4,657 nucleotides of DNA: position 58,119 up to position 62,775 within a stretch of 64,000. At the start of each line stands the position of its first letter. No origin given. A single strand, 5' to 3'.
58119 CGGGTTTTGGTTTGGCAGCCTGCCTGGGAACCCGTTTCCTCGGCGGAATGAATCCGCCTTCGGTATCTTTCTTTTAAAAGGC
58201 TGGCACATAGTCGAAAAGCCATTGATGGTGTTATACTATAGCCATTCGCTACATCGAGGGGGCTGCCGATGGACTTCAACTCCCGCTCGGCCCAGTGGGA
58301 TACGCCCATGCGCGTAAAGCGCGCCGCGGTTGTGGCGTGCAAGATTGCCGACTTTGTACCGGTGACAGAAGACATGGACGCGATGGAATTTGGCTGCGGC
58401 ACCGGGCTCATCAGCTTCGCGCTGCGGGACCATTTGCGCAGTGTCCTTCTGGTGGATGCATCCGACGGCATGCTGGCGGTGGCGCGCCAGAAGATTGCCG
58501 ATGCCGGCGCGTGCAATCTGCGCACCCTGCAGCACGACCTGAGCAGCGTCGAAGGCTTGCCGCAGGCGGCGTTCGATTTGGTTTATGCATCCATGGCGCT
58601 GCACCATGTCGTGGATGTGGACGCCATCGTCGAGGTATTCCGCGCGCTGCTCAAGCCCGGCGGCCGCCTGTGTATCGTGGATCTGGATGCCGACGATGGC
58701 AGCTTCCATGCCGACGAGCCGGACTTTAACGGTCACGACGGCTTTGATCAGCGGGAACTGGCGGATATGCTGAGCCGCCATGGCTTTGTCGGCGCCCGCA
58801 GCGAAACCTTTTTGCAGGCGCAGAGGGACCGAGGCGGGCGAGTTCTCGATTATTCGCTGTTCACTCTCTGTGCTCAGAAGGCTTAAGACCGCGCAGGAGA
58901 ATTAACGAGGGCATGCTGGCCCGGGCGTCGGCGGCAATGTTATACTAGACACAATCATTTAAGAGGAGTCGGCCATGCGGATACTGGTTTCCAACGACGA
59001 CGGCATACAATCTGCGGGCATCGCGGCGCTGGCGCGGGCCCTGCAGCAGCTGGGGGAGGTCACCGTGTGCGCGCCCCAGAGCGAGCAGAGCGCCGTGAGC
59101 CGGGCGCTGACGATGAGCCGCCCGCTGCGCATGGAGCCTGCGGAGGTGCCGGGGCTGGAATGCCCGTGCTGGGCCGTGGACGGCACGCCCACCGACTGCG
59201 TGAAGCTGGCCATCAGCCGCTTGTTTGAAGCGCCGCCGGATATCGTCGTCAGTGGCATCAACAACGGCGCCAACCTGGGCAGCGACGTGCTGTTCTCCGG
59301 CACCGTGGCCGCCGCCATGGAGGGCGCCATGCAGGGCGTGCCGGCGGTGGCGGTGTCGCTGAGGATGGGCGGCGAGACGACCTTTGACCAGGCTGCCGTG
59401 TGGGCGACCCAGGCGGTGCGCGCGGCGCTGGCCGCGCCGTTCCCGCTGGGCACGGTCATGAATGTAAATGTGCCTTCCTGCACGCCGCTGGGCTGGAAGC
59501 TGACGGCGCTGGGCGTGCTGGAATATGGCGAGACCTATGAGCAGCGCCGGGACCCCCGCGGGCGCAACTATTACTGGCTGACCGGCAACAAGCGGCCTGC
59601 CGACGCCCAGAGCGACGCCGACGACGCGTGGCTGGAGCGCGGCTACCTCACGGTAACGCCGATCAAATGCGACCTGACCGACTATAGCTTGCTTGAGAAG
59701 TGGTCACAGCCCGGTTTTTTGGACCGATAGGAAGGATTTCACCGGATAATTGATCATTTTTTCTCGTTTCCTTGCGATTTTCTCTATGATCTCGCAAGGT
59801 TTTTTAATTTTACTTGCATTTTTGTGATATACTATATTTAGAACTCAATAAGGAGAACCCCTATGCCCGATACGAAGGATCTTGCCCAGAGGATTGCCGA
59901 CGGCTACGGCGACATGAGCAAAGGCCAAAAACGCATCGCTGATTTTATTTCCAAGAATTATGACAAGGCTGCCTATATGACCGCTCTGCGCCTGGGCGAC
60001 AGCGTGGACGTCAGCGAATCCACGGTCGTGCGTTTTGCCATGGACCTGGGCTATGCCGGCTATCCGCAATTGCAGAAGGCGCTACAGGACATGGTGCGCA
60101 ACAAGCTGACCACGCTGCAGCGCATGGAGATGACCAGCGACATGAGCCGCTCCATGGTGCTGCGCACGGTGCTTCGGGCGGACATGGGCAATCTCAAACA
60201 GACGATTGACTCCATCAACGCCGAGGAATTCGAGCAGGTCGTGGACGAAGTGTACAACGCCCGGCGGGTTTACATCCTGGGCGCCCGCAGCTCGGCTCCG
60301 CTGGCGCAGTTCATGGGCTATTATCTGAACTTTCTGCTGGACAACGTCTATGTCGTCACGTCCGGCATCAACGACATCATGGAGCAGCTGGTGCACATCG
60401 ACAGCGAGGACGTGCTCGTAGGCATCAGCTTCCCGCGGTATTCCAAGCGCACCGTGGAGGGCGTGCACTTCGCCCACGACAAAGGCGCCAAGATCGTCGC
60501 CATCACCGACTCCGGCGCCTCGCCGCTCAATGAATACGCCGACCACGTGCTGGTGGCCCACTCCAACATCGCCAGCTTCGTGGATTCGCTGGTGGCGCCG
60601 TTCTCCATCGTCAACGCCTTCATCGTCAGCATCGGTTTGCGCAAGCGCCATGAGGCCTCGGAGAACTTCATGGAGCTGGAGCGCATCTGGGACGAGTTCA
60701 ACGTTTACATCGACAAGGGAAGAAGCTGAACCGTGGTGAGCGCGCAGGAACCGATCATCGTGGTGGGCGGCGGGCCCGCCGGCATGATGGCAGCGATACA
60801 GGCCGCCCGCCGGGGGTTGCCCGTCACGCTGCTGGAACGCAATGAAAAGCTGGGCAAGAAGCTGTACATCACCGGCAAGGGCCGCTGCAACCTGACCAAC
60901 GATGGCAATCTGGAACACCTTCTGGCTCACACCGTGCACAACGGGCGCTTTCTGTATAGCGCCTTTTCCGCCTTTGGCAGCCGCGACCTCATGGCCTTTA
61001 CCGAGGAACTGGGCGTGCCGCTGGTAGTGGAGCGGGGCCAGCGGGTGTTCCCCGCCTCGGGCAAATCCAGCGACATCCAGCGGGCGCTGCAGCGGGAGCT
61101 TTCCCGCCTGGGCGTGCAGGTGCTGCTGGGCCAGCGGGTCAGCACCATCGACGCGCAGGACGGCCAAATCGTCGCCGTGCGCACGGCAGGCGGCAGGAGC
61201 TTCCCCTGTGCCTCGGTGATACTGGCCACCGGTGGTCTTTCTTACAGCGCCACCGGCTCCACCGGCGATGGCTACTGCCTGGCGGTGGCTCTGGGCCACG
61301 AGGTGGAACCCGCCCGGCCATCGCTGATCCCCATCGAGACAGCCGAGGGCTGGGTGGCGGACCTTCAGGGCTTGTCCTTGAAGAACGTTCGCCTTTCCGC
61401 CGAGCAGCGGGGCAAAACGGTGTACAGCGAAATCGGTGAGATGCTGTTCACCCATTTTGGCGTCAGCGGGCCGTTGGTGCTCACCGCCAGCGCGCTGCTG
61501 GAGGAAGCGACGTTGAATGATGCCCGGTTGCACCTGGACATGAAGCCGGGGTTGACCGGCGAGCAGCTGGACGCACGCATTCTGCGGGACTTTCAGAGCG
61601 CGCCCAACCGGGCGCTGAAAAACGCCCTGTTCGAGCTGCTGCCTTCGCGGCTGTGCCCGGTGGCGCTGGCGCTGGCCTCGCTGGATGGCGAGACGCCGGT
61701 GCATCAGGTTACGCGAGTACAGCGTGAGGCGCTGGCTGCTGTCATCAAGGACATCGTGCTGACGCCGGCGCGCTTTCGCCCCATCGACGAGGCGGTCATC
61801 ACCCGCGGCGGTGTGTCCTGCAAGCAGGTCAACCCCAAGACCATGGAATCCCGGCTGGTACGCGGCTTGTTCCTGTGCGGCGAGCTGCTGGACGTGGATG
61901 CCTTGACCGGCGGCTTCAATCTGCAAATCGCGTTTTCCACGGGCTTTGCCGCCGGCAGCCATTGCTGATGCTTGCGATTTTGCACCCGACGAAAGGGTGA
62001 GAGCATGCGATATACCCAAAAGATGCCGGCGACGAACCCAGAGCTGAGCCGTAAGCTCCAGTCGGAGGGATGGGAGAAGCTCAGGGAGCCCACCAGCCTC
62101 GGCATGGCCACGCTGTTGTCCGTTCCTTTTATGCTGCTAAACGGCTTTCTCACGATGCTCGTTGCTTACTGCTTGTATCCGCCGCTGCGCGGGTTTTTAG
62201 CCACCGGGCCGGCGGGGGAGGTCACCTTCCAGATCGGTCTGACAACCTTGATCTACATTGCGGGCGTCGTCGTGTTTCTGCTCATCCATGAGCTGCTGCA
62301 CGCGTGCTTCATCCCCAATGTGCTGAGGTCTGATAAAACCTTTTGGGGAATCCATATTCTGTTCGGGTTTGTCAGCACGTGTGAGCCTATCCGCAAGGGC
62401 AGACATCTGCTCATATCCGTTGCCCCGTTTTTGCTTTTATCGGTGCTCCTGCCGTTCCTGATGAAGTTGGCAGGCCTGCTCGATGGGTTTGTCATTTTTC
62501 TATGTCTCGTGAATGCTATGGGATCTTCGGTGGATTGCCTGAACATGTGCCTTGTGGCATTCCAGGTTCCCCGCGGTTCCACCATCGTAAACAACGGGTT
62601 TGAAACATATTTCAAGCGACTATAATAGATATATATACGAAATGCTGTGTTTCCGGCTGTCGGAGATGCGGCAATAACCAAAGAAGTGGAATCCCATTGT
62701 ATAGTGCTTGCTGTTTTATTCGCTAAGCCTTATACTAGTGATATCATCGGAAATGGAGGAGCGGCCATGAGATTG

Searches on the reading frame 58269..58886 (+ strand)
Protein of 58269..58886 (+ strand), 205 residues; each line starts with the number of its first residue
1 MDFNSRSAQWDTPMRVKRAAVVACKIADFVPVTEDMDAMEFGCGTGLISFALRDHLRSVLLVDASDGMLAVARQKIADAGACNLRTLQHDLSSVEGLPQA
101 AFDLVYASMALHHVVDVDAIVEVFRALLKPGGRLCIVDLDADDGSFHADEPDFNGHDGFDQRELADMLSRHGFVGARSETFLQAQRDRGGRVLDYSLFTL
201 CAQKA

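Call 45: search_protein_families(library=pfam, proteins=[window:58269-58886:+], max_evalue=0.00001)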
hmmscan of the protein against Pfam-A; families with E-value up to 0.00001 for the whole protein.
window:58269-58886:+ (205 aa): 7 families
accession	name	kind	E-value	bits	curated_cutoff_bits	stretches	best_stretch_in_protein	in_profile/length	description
PF08241.18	Methyltransf_11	-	2.3e-19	70.3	21.2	1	40-136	2-95/95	Methyltransferase domain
PF08242.18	Methyltransf_12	-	6.8e-19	68.9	30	1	39-134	1-98/98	Methyltransferase domain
PF13649.12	Methyltransf_25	-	1e-18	68.3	27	1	39-132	2-97/97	Methyltransferase domain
PF13847.12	Methyltransf_31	-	9.6e-16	58.2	27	1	34-140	3-113/145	Methyltransferase domain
PF13489.12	Methyltransf_23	-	1.9e-15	57.4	27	1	26-173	13-159/164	Methyltransferase domain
PF01209.24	Ubie_methyltran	-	6.8e-12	45.7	20.1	1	25-138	38-153/233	ubiE/COQ5 methyltransferase family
PF05175.20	MTS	-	4.1e-06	27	23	1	35-137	32-139/170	Methyltransferase small domain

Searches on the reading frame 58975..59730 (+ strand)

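Call 45: search_protein_families(library=pfam, proteins=[window:58975-59730:+], max_evalue=0.00001)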
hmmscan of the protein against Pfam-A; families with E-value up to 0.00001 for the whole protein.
window:58975-59730:+ (251 aa): 1 family
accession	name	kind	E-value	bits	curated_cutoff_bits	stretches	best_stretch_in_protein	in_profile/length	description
PF01975.23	SurE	-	2.1e-59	200.9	22.1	1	3-181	1-184/189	Survival protein SurE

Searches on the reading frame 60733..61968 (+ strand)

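Call 45: search_protein_families(library=pfam, proteins=[window:60733-61968:+], max_evalue=0.00001)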
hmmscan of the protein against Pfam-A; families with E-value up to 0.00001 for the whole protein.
window:60733-61968:+ (411 aa): 13 families
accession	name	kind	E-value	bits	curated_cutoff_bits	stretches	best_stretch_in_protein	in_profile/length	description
PF03486.20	HI0933_like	-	4.3e-84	282.2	50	1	8-409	3-243/244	HI0933-like protein Rossmann domain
PF22780.1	HI0933_like_1st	-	2.3e-36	125.6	27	1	195-355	1-164/165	HI0933-like protein barrel and H2TH domain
PF07992.20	Pyr_redox_2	-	2.1e-14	54.1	26.1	1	98-167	170-236/291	Pyridine nucleotide-disulphide oxidoreductase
PF01266.30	DAO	-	3.2e-14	53.6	27.9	1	8-41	2-35/353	FAD dependent oxidoreductase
PF01134.28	GIDA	-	3e-12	46.8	22.1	1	8-168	2-150/391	Glucose inhibited division protein A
PF12831.13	FAD_oxidored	-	9.7e-12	45.3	27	1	8-167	2-145/416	FAD dependent oxidoreductase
PF00070.33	Pyr_redox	-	3.6e-11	43.9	22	0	8-42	2-36/82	Pyridine nucleotide-disulphide oxidoreductase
PF00890.30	FAD_binding_2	-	1.8e-09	37.8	20.4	1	8-44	2-38/414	FAD binding domain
PF01593.30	Amino_oxidase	-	3e-08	33.8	19.8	0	74-166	177-254/443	Flavin containing amine oxidoreductase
PF13738.12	Pyr_redox_3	-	8.3e-08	32.3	30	0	9-44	1-36/305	Pyridine nucleotide-disulphide oxidoreductase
PF13450.12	NAD_binding_8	-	4.2e-07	30.6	21.9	1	10-42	1-33/68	NAD(P)-binding Rossmann-like domain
PF13454.12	NAD_binding_9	-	1.8e-06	28.5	21.8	0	119-167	106-153/155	FAD-NAD(P)-binding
PF05834.18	Lycopene_cycl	-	2.3e-06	27.4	23.4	0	8-40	2-36/380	Lycopene cyclase protein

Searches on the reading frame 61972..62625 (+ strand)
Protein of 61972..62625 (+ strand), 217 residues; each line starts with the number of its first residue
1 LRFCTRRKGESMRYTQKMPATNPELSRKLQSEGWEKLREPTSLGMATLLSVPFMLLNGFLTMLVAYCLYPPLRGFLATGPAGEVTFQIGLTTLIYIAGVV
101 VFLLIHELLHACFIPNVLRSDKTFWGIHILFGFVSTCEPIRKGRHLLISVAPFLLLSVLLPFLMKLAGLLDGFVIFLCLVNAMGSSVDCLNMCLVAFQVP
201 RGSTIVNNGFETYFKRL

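Call 45: search_protein_families(library=pfam, proteins=[window:61972-62625:+], max_evalue=0.00001)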
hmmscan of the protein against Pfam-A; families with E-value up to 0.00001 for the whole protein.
window:61972-62625:+ (217 aa): 1 family
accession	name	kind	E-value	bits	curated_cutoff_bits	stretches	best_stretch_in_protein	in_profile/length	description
PF11667.14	DUF3267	-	2.7e-16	60.3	27.1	1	100-202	2-106/108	Putative zincin peptidase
